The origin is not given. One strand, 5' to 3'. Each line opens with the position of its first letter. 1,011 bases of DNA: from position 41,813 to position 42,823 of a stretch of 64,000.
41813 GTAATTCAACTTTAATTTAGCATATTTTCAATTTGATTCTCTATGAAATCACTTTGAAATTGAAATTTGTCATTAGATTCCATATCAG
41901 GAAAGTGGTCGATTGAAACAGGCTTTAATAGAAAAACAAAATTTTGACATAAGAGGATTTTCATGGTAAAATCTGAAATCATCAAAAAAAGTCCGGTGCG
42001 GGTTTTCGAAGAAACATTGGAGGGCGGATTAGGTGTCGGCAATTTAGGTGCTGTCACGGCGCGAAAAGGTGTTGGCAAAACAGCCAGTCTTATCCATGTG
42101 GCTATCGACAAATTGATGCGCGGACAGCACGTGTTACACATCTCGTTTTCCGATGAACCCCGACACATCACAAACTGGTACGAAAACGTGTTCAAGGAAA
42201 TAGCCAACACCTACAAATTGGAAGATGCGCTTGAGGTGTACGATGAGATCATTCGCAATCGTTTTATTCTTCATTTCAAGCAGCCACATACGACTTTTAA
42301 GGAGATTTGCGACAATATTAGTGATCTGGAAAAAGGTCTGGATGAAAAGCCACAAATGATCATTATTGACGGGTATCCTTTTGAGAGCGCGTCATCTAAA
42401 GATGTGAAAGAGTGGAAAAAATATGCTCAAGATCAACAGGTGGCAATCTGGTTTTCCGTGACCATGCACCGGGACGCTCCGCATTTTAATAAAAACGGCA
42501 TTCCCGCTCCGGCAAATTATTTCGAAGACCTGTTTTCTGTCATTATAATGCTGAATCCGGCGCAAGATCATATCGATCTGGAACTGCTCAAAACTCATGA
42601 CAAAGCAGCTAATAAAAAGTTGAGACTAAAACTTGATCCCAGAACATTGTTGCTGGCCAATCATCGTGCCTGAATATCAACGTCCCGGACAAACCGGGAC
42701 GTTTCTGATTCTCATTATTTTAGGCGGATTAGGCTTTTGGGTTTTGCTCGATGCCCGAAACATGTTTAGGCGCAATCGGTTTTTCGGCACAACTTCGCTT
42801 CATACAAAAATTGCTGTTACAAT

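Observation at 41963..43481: KaiC-like ATPase occupies the position of the missing 5' half of ktrB, leaving a half-size KtrB in front of ktrA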

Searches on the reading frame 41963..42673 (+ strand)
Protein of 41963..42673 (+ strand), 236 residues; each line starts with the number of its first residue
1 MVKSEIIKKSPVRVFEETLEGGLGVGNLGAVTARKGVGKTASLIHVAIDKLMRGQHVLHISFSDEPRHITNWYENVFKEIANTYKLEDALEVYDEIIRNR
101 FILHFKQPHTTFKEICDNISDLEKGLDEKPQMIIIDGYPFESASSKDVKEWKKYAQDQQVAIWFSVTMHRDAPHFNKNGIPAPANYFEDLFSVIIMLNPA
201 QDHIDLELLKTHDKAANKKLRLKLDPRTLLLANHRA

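Call 3: search_protein_families(library=pfam, proteins=[window:41963-42673:+], max_evalue=0.1)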
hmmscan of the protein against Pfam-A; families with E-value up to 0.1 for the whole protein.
window:41963-42673:+ (236 aa): 5 families
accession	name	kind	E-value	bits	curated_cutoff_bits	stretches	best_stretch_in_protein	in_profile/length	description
PF13481.12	AAA_25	-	0.00017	21.7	27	1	19-137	26-151/195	AAA domain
PF06745.19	ATPase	-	0.0045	16.8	26.6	1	12-79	5-73/231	KaiC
PF20720.3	nSTAND3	-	0.016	15.4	27.2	0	31-74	22-62/155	Novel STAND NTPase 3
PF02702.23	KdpD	-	0.051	13.4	26.1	0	34-63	12-41/210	Osmosensitive K+ channel His kinase sensor domain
PF08341.16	TED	-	0.086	13.7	22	0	121-167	25-74/102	Thioester domain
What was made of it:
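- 41963..42673 (+): Intact 236-aa stand-alone RecA-superfamily P-loop ATPase (KaiC/DnaB/RadA/Rad51-like; Walker A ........, Walker B IIIDG). It is in its ancestral position and is unrelated to Ktr. Pfam AAA_25 and KaiC hits are below their cut-offs (call 3).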

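Call 4: search_protein_families(library=ncbifam, proteins=[window:41963-42673:+], max_evalue=0.1)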
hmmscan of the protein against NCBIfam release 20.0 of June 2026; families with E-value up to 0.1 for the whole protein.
window:41963-42673:+ (236 aa): 2 families
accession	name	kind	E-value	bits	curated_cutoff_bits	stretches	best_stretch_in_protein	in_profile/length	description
TIGR03881.1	KaiC_arch_4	hypoth_equivalog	1.8e-06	27.8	247.8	1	12-136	7-129/231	KaiC domain-containing protein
TIGR03880.1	KaiC_arch_3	hypoth_equivalog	0.00011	21.8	249.45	1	16-82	6-72/224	KaiC domain-containing protein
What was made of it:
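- On KaiC family (Pfam PF06745): KaiC_arch_4 scores 27.8 bits against 247.8 (call 4).
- Closest known: RecA-superfamily single-domain ATPases. Same: It gives weak AAA_25, KaiC and KaiC_arch hits (calls 3, 4).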

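Call 6: find_homologous_proteins(query=window:41963-42673:+)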
Query window:41963-42673:+ (236 aa): 280 proteins with E <= 0.001 among 1312 candidates; the best 120 are listed.
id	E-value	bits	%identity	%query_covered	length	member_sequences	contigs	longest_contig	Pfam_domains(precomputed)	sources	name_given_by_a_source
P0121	2.2e-155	533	100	100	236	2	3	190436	-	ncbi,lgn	-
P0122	1.3e-105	370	68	100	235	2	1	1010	-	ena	-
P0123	2.6e-104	366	68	100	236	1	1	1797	-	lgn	-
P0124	3.0e-98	346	64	100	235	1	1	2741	-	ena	-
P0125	4.1e-94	332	58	100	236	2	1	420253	-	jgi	jgi:archaellum biogenesis ATPase FlaH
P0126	5.1e-94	332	59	100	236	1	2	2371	PF13481.13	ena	-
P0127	3.5e-91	323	58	100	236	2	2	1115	PF13481.13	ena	-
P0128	8.2e-91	322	58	100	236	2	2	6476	PF13481.13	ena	-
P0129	2.9e-90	320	58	100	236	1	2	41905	PF13481.13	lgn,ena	-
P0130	4.7e-90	319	58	100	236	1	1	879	-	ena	-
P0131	5.4e-89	316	56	100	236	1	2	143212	PF13481.13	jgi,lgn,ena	-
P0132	1.0e-88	315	57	100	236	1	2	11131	-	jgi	-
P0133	1.5e-88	314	58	100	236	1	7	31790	PF13481.13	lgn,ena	-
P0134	2.1e-88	314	57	100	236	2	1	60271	PF06745.20,PF13481.13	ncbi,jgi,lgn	jgi:hypothetical protein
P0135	4.7e-88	312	55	100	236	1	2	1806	-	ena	-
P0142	1.6e-85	304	58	100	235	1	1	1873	PF06745.20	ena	-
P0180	3.4e-80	287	55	100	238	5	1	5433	PF06745.20,PF13481.13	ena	-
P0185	1.4e-79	285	54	100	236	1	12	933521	PF13481.13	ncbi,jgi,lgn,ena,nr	ncbi:MAG TPA: AAA family ATPase [bacterium]|jgi:hypothetical protein|nr:AAA family ATPase [bacterium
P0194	2.3e-78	281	51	100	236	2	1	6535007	PF13481.13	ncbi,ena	-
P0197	4.8e-78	280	52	100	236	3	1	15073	PF06745.20,PF13481.13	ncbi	-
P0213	2.1e-76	274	52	100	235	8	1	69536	PF06745.20,PF13481.13,PF20720.4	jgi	jgi:hypothetical protein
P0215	3.2e-76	274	53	100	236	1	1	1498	PF06745.20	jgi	-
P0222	2.1e-74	268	51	100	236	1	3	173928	PF13481.13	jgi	jgi:hypothetical protein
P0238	3.7e-68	247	49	100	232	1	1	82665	PF13481.13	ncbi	-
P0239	1.6e-66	242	48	100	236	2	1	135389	PF13481.13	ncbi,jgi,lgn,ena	-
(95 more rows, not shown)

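Call 8: find_encoding_contigs(protein=P0125, flank=6000, max_places=3)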
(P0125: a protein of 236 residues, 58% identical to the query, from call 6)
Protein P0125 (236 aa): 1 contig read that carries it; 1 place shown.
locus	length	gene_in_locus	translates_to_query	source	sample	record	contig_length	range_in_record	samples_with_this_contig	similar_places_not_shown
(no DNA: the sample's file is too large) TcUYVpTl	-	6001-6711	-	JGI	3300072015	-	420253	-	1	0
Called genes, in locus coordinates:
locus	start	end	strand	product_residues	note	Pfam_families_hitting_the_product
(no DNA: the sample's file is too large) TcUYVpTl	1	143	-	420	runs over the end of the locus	PF13860:FlgD_ig (weak)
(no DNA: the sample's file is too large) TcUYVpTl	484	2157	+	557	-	PF07969:Amidohydro_3, PF01979:Amidohydro_1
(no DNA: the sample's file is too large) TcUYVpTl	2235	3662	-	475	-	PF01938:TRAM, PF05958:tRNA_U5-meth_tr, PF09445:Methyltransf_15 (weak), PF13847:Methyltransf_31 (weak)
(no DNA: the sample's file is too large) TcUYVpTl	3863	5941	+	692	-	PF00009:GTP_EFTU, PF03144:GTP_EFTU_D2, PF22042:EF-G_D2, PF14492:EFG_III, PF16658:RF3_C (weak), PF03764:EFG_IV, PF00679:EFG_C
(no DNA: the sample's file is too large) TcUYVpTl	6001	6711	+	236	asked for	-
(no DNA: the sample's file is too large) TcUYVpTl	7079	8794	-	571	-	PF00749:tRNA-synt_1c, PF03950:tRNA-synt_1c_C, PF20974:tRNA-synt_1c_C2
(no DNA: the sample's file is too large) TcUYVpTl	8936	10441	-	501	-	PF00749:tRNA-synt_1c, PF19269:Anticodon_2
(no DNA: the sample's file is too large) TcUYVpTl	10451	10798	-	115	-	PF12089:DUF3566 (weak)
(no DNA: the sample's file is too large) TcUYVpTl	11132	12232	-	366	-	PF14520:HHH_5 (weak), PF02481:DNA_processg_A, PF17782:WHD_DprA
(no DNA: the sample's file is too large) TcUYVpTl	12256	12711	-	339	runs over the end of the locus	PF01018:GTP1_OBG, PF01926:MMR_HSR1, PF02421:FeoB_N (weak)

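Call 19: find_encoding_contigs(protein=P0185, flank=5000, max_places=2)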
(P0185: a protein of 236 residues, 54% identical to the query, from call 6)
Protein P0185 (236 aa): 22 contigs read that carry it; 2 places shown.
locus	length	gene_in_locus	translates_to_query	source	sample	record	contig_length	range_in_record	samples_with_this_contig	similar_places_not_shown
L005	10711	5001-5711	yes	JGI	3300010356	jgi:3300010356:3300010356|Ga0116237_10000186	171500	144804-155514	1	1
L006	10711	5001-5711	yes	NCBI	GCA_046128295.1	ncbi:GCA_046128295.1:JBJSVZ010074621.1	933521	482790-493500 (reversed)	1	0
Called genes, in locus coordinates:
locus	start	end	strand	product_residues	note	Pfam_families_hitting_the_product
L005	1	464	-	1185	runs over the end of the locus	PF01855:POR_N, PF17147:PFOR_II, PF01558:POR, PF10371:EKR, PF00037:Fer4, PF12837:Fer4_6, PF12838:Fer4_7, PF13183:Fer4_8, +7 more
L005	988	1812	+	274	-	PF00702:Hydrolase, PF13344:Hydrolase_6, PF13242:Hydrolase_like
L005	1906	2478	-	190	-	PF01066:CDP-OH_P_transf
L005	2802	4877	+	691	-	PF00009:GTP_EFTU, PF03144:GTP_EFTU_D2, PF22042:EF-G_D2, PF14492:EFG_III, PF03764:EFG_IV, PF00679:EFG_C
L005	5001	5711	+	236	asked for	PF13481:AAA_25 (weak)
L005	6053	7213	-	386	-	-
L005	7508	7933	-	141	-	PF20974:tRNA-synt_1c_C2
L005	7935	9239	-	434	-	PF00749:tRNA-synt_1c, PF03950:tRNA-synt_1c_C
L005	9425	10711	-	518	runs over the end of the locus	PF00749:tRNA-synt_1c, PF19269:Anticodon_2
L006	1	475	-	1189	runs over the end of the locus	PF01855:POR_N, PF17147:PFOR_II, PF01558:POR, PF10371:EKR, PF00037:Fer4, PF12837:Fer4_6, PF12838:Fer4_7, PF13183:Fer4_8, +7 more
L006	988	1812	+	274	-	PF00702:Hydrolase, PF13344:Hydrolase_6, PF13242:Hydrolase_like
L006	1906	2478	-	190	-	PF01066:CDP-OH_P_transf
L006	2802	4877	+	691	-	PF00009:GTP_EFTU, PF03144:GTP_EFTU_D2, PF22042:EF-G_D2, PF14492:EFG_III, PF03764:EFG_IV, PF00679:EFG_C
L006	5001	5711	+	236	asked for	PF13481:AAA_25 (weak)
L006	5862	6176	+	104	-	-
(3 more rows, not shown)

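Call 20: find_encoding_contigs(protein=P0194, flank=5000, max_places=2)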
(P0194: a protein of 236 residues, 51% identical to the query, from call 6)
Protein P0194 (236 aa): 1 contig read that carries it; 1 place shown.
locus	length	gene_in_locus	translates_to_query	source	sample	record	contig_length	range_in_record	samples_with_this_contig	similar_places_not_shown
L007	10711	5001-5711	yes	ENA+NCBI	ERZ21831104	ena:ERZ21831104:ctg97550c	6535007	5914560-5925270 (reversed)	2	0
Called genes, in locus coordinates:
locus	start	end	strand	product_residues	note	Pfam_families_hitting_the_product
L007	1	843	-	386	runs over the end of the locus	PF00712:DNA_pol3_beta, PF02767:DNA_pol3_beta_2, PF02768:DNA_pol3_beta_3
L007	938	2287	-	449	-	PF11638:DnaA_N, PF00308:Bac_DnaA, PF01695:IstB_IS21 (weak), PF22688:Hda_lid (weak), PF08299:Bac_DnaA_C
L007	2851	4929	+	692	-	PF00009:GTP_EFTU, PF03144:GTP_EFTU_D2, PF22042:EF-G_D2, PF14492:EFG_III, PF16658:RF3_C (weak), PF03764:EFG_IV, PF00679:EFG_C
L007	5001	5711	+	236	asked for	PF13481:AAA_25 (weak)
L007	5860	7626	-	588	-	-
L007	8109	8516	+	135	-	PF13279:4HBT_2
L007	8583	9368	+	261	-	PF04536:TPM_phosphatase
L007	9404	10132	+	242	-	-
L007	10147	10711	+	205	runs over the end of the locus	PF04011:LemA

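Call 21: find_encoding_contigs(protein=P0239, flank=5000, max_places=2)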
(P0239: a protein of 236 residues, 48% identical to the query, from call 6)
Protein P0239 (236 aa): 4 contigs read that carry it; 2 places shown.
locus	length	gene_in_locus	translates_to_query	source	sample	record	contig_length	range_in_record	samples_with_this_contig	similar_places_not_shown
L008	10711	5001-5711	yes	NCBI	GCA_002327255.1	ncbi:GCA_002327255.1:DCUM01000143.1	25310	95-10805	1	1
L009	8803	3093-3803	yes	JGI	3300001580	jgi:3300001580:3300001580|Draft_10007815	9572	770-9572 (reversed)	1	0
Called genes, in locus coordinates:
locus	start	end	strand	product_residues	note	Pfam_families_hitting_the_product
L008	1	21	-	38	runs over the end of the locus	?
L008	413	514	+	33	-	-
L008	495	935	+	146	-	PF12732:YtxH, PF28068:Scy (weak)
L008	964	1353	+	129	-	PF06103:DUF948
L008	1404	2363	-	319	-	PF00248:Aldo_ket_red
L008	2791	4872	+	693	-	PF00009:GTP_EFTU, PF03144:GTP_EFTU_D2, PF22042:EF-G_D2, PF14492:EFG_III, PF16658:RF3_C (weak), PF03764:EFG_IV, PF00679:EFG_C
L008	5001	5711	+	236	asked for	PF13481:AAA_25 (weak)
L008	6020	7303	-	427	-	-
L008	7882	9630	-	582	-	PF00749:tRNA-synt_1c, PF03950:tRNA-synt_1c_C, PF20974:tRNA-synt_1c_C2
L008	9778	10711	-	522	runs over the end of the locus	PF00749:tRNA-synt_1c, PF19269:Anticodon_2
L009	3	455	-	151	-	?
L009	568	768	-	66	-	-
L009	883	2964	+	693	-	PF00009:GTP_EFTU, PF03144:GTP_EFTU_D2, PF22042:EF-G_D2, PF14492:EFG_III, PF16658:RF3_C (weak), PF03764:EFG_IV, PF00679:EFG_C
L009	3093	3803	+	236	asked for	PF13481:AAA_25 (weak)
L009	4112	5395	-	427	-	-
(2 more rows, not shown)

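Call 34: search_solved_structures(query=A1, max_evalue=1, show_alignments=2)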
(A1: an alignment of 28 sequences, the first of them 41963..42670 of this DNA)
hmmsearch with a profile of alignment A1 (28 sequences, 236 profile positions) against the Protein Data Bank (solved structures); distinct sequences matched with E-value up to 1: 20.
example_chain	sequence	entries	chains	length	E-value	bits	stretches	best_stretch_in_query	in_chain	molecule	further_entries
6een_D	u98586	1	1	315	3.7e-11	46.1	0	72-99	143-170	Designer Pentatricopeptide Protein dPPR10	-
6een_B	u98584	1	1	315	4.9e-11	45.7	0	72-99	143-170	Designer Pentatricopeptide Protein dPPR10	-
6een_C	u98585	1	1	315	2e-10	43.7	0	72-99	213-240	Designer Pentatricopeptide Protein dPPR10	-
6een_A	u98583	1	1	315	3.1e-10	43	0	72-99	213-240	Designer Pentatricopeptide Protein dPPR10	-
8g0z_A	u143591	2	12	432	1.2e-07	34.6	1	12-143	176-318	DnaB-like replicative helicase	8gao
8due_A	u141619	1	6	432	1.2e-07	34.5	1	12-143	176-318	DnaB-like replicative helicase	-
8dtp_A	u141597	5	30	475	1.5e-07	34.3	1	12-143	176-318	DnaB-like replicative helicase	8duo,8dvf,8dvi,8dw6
4ozs_A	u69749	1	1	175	5.5e-06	29.1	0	72-99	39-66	Alpha solenoid protein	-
4wsl_A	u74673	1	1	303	1.9e-05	27.4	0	72-101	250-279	Pentatricopeptide repeat protein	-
4pjr_A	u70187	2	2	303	3.1e-05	26.7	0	72-100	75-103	Pentatricopeptide repeat protein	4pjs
8e2l_C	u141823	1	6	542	0.0069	19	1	21-142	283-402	Twinkle mtDNA helicase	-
5iww_D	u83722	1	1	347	0.031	16.9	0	63-100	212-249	PLS9-PPR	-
6qpq_A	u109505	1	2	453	0.033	16.8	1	50-127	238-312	Structural maintenance of chromosomes protein,Structural maintenance of chromosomes protei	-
6qpw_E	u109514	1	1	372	0.43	13.1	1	64-127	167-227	Sister chromatid cohesion protein 1,Structural maintenance of chromosomes protein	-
7t8b_A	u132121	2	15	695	0.45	13.1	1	21-142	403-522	Twinkle mtDNA helicase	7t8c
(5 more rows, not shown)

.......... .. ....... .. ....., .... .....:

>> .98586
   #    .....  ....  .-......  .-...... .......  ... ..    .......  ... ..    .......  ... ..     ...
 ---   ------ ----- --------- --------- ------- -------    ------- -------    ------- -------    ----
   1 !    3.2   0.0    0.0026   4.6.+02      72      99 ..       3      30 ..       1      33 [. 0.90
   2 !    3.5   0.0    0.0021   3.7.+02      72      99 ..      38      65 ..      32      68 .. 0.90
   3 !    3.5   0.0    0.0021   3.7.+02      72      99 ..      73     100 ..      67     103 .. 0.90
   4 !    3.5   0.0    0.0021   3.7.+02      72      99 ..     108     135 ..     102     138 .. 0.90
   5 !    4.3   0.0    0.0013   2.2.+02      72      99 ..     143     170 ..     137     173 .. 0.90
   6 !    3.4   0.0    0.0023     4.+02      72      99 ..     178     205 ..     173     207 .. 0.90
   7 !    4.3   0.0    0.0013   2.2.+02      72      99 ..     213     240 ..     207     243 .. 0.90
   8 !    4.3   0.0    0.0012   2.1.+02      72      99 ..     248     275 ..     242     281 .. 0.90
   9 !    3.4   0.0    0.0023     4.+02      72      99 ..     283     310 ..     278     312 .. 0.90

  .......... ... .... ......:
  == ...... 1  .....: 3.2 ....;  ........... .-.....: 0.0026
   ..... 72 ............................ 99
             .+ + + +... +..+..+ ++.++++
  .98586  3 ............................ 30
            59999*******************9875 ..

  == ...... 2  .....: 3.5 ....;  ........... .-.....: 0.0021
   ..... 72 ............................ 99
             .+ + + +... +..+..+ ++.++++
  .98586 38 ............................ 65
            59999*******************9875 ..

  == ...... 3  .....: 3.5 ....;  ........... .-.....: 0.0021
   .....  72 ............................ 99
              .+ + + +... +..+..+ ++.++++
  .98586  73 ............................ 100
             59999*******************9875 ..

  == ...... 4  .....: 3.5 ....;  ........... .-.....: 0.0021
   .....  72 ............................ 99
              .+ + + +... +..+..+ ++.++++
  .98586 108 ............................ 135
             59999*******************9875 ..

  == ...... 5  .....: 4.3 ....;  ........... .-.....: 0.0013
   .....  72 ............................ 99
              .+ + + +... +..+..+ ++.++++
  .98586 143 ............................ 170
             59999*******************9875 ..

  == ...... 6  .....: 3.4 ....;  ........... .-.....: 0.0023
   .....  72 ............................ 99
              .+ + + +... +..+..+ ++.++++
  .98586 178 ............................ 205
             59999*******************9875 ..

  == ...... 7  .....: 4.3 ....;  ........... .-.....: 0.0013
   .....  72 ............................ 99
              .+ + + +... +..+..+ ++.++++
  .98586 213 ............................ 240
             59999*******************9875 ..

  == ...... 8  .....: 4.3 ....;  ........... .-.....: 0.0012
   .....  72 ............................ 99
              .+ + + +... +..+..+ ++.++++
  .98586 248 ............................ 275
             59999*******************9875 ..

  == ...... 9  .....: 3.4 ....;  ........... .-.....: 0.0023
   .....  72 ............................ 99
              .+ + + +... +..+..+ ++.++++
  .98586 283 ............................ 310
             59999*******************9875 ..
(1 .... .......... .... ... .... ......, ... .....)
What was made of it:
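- Tried and rejected: The first real hits were T4 gp41 and Twinkle (call 34).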

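Call 42: predict_structure(alignment_id=A1)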
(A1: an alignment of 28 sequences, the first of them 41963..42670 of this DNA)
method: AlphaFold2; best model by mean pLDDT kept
length: 236 residues; sequences in the alignment: 28
mean_pLDDT: 89.5   pTM: 0.89
mean pLDDT of the five models: 89.5, 89.4, 85.6, 84.4, 83.2
residues with pLDDT >= 90: 157; 70-90: 70; 50-70: 9; < 50: 0
segments of 3 or more residues with pLDDT < 50: none
pLDDT, mean of each block of 10 residues (from residue 1): 85 83 92 92 93 95 84 93 91 93 84 94 88 94 93 97 92 83 94 94 92 71 89 77
secondary structure, 60 per line:
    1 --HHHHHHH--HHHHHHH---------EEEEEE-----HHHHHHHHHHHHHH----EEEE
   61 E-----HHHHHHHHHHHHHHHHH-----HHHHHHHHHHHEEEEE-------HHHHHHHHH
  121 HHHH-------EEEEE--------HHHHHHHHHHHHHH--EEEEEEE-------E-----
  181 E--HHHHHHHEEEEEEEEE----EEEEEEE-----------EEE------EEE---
elements in order: H3-9 H12-18 E28-33 H39-52 E57-61 H67-83 H89-99 E100-104 H112-124 E132-136 H145-158 E161-167 H184-190 E191-199 E204-210 E222-224 E231-233
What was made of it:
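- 41963..42673 (+): AF2 model pLDDT is 89.5 (call 42).
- On KaiC family (Pfam PF06745): AF2 pLDDT is 89.5 (call 42).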
